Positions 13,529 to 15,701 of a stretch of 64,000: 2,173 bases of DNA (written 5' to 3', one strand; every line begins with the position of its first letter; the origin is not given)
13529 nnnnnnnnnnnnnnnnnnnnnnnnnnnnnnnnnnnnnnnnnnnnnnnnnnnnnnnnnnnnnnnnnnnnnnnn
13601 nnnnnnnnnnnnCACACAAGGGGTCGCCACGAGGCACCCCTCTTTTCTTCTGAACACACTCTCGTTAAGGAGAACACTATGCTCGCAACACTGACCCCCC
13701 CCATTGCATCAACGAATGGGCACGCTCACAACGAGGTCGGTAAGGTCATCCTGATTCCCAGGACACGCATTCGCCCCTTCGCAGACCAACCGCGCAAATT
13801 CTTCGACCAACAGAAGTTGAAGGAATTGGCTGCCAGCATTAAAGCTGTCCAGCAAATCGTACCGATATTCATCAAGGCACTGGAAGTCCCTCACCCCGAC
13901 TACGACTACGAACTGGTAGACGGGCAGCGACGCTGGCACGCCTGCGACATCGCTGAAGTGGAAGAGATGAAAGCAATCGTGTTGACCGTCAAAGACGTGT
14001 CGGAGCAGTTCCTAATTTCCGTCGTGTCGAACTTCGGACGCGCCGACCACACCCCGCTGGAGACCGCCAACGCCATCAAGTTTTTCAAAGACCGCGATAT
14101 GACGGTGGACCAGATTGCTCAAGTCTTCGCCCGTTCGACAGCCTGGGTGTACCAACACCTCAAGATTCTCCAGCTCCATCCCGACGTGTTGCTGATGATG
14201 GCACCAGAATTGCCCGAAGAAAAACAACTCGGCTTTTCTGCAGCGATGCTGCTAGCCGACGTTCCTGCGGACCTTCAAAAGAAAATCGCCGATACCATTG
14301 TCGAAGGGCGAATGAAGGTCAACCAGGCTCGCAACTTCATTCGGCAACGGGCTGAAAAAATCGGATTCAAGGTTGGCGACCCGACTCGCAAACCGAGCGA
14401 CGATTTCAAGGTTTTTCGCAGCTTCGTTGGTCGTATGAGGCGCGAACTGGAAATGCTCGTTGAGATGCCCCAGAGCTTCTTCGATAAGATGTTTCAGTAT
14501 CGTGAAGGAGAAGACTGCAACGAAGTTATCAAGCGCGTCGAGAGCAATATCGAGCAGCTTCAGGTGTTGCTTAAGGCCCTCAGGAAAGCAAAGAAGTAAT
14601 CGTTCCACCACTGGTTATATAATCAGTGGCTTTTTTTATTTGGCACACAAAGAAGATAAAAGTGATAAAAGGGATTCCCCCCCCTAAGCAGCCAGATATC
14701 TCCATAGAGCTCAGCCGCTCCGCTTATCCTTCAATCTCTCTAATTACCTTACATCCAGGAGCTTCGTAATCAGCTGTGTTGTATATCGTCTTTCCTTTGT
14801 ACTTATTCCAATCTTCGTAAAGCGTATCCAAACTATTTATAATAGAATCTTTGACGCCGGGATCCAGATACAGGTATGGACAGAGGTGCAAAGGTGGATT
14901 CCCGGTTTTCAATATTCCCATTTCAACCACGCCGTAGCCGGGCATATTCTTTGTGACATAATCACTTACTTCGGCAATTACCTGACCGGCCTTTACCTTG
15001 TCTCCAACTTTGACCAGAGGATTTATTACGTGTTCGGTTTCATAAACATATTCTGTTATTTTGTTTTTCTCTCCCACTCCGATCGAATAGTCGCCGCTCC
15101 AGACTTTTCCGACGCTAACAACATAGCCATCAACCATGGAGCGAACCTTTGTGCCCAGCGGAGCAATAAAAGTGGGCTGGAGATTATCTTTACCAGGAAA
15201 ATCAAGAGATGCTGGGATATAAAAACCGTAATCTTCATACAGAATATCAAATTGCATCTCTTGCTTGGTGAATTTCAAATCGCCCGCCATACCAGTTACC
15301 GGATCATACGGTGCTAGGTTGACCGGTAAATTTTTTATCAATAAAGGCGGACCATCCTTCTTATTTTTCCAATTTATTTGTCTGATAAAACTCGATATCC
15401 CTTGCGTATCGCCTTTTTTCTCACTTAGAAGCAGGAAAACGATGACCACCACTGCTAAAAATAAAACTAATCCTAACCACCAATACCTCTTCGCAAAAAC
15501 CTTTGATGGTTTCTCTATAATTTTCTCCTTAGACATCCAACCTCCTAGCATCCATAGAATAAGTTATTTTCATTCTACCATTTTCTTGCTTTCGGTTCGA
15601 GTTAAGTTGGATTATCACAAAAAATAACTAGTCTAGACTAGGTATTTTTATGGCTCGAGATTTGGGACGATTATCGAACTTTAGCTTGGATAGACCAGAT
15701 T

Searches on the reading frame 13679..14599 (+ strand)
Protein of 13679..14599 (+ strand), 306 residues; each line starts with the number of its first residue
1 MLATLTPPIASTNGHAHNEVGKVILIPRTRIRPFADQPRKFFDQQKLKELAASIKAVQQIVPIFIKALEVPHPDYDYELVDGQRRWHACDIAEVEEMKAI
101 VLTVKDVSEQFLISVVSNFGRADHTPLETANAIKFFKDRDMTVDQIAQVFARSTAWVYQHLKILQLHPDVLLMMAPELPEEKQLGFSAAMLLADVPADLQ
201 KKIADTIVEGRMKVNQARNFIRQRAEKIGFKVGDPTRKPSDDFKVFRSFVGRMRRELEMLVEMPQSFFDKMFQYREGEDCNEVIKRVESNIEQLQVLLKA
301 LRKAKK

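Call 3: search_protein_families(library=pfam, proteins=[window:13679-14599:+], max_evalue=0.1)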
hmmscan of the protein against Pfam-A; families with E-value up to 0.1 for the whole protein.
window:13679-14599:+ (306 aa): 5 families
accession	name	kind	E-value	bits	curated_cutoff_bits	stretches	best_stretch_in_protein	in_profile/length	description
PF02195.25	ParB_N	-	1.7e-14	54.1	26.3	1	25-108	5-84/95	ParB N-terminal domain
PF17762.8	HTH_ParB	-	3.8e-09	37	22.6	1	123-224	2-100/102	ParB HTH domain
PF21476.4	PF0610-like_N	-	0.011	16.4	33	1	133-162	7-36/50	PF0610-like, N-terminal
PF13384.12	HTH_23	-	0.02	15.1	24.6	1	130-162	8-39/50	Homeodomain-like domain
PF01022.26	HTH_5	-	0.088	13.1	22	0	133-164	8-39/47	Bacterial regulatory protein, arsR family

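Call 4: search_protein_families(library=padloc, proteins=[window:13679-14599:+], max_evalue=0.1)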
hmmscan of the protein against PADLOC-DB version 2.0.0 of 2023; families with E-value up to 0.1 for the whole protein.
window:13679-14599:+ (306 aa): 0 families

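Call 5: search_protein_families(library=ncbifam, proteins=[window:13679-14599:+], max_evalue=0.1)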
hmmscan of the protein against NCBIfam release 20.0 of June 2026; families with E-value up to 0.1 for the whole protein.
window:13679-14599:+ (306 aa): 6 families
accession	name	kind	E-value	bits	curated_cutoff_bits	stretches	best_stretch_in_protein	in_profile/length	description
TIGR04285.1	nucleoid_noc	exception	1.4e-27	96.7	315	1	23-228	2-198/255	nucleoid occlusion protein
TIGR00180.1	parB_part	domain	7.5e-27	94.3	58.45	1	23-170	5-150/186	ParB/RepB/Spo0J family partition protein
TIGR03734.1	PRTRC_parB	hypoth_equivalog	1.2e-18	67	278.6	1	37-228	7-193/555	PRTRC system ParB family protein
TIGR03454.1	partition_RepB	equivalog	7.2e-09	35.5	201.5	1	42-171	83-208/325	plasmid partitioning protein RepB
NF010406.0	PRK13832.1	subfamily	9.7e-08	31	640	1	36-189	17-169/578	plasmid partitioning protein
NF033789.1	repress_SdpR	subfamily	0.002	18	100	1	133-165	14-46/79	autorepressor SdpR family transcription factor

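Call 45: find_related_loci(query=window:13679-14599:+, collection=metagenome_contigs, flank=10000)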
Query window:13679-14599:+ (306 aa) in metagenome_contigs; peptide patterns used: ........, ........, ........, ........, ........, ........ (x = any residue, [..] = any of these).
67 stretches matched a pattern; 12 encode a relative of the query (tblastn E <= 1e-3); 12 distinct loci.
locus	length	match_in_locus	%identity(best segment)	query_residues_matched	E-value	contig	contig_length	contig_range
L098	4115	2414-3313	73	1-306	2e-153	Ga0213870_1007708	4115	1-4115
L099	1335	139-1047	64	4-306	8e-147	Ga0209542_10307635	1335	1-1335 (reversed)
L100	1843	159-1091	57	1-306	2e-125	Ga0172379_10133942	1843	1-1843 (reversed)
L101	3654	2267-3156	76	6-306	8e-133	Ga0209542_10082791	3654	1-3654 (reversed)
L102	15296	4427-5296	59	19-306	4e-112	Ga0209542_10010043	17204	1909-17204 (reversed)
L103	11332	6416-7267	61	19-301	4e-108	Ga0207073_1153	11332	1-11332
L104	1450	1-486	48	146-306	7e-50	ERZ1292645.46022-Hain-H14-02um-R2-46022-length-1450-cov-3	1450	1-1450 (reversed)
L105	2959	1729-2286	35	29-223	8e-25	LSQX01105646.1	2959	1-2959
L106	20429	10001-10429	35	21-170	1e-19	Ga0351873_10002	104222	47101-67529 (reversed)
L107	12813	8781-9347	28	39-236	2e-18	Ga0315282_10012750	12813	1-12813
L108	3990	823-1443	25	21-231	4e-16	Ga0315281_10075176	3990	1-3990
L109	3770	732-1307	24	39-239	2e-15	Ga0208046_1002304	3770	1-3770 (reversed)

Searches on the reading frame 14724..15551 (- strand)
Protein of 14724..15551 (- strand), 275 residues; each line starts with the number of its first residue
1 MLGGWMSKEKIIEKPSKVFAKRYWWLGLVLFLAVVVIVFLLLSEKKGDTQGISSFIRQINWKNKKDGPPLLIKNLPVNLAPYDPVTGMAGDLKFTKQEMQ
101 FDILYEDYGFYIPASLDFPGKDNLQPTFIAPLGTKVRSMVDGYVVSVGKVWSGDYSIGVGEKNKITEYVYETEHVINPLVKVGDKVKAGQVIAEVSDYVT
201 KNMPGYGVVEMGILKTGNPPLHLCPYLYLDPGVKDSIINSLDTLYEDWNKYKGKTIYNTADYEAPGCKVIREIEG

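Call 3: search_protein_families(library=pfam, proteins=[window:14724-15551:-], max_evalue=0.1)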
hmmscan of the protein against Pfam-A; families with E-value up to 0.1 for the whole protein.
window:14724-15551:- (275 aa): 5 families
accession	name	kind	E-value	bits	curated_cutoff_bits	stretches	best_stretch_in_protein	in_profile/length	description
PF01551.29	Peptidase_M23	-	1.2e-07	32.2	28.7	1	128-197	8-74/96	Peptidase family M23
PF00364.28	Biotin_lipoyl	-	0.00016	21.9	22.1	1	171-196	14-37/73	Biotin-requiring enzyme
PF13375.12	RnfC_N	-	0.0013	19.1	25.6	1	177-200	43-66/101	RnfC Barrel sandwich hybrid domain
PF13533.13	Biotin_lipoyl_2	-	0.0036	17.6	29.8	1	180-195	16-31/32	Biotin-lipoyl like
PF16886.11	ATP-synt_ab_Xtn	-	0.043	14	25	1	174-197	10-33/88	ATPsynthase alpha/beta subunit barrel-sandwich domain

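Call 4: search_protein_families(library=padloc, proteins=[window:14724-15551:-], max_evalue=0.1)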
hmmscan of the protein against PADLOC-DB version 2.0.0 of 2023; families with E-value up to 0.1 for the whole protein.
window:14724-15551:- (275 aa): 0 families

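Call 5: search_protein_families(library=ncbifam, proteins=[window:14724-15551:-], max_evalue=0.1)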
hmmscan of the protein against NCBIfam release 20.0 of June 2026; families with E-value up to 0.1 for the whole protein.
window:14724-15551:- (275 aa): 5 families
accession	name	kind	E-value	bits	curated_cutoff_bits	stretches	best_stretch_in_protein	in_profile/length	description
NF053824.1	PdgNdpepShyC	equivalog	0.0078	15.2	700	1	128-195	301-365/429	peptidoglycan DD-endopeptidase ShyC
NF008652.0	PRK11649.1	equivalog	0.016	13.9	341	1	128-193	318-380/439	murein DD-endopeptidase MepM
NF008644.1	PRK11637.1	equivalog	0.023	13.7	270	1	130-202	293-362/385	murein hydrolase activator EnvC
NF053825.1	PdgNdpepShyA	equivalog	0.031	13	700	1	128-193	301-363/425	peptidoglycan DD-endopeptidase ShyA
NF052530.1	Heli_ShapePgp3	exception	0.082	12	300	0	128-194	172-235/270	peptidoglycan metallopeptidase Pgp3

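Call 80: search_solved_structures(query=window:14724-15551:-, max_evalue=1, show_alignments=3)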
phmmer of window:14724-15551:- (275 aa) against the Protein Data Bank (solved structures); distinct sequences matched with E-value up to 1: 10.
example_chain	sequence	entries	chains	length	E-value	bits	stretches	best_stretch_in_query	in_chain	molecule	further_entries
4qp5_A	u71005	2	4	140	0.0013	21.4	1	108-193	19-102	Lysostaphin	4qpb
5nmy_A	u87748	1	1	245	0.0037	19.9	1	108-193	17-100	Lysostaphin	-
4lxc_A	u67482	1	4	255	0.0038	19.8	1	108-193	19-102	Lysostaphin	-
6smk_A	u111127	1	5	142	0.012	18.3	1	128-198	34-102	Peptidase_M23 domain-containing protein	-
6rk4_A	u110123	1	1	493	0.013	18.1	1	108-193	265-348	Lysostaphin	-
5kqb_A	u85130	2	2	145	0.028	17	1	118-194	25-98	Peptidase M23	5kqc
2b44_A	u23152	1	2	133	0.25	13.9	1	128-194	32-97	Glycyl-glycine endopeptidase lytM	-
2b0p_A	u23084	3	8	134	0.26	13.8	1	128-194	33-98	Glycyl-glycine endopeptidase lytM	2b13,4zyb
9gy1_A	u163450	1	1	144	0.57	12.7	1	131-197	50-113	Peptidase, M23 family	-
2gu1_A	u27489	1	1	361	0.98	11.9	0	127-194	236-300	Zinc peptidase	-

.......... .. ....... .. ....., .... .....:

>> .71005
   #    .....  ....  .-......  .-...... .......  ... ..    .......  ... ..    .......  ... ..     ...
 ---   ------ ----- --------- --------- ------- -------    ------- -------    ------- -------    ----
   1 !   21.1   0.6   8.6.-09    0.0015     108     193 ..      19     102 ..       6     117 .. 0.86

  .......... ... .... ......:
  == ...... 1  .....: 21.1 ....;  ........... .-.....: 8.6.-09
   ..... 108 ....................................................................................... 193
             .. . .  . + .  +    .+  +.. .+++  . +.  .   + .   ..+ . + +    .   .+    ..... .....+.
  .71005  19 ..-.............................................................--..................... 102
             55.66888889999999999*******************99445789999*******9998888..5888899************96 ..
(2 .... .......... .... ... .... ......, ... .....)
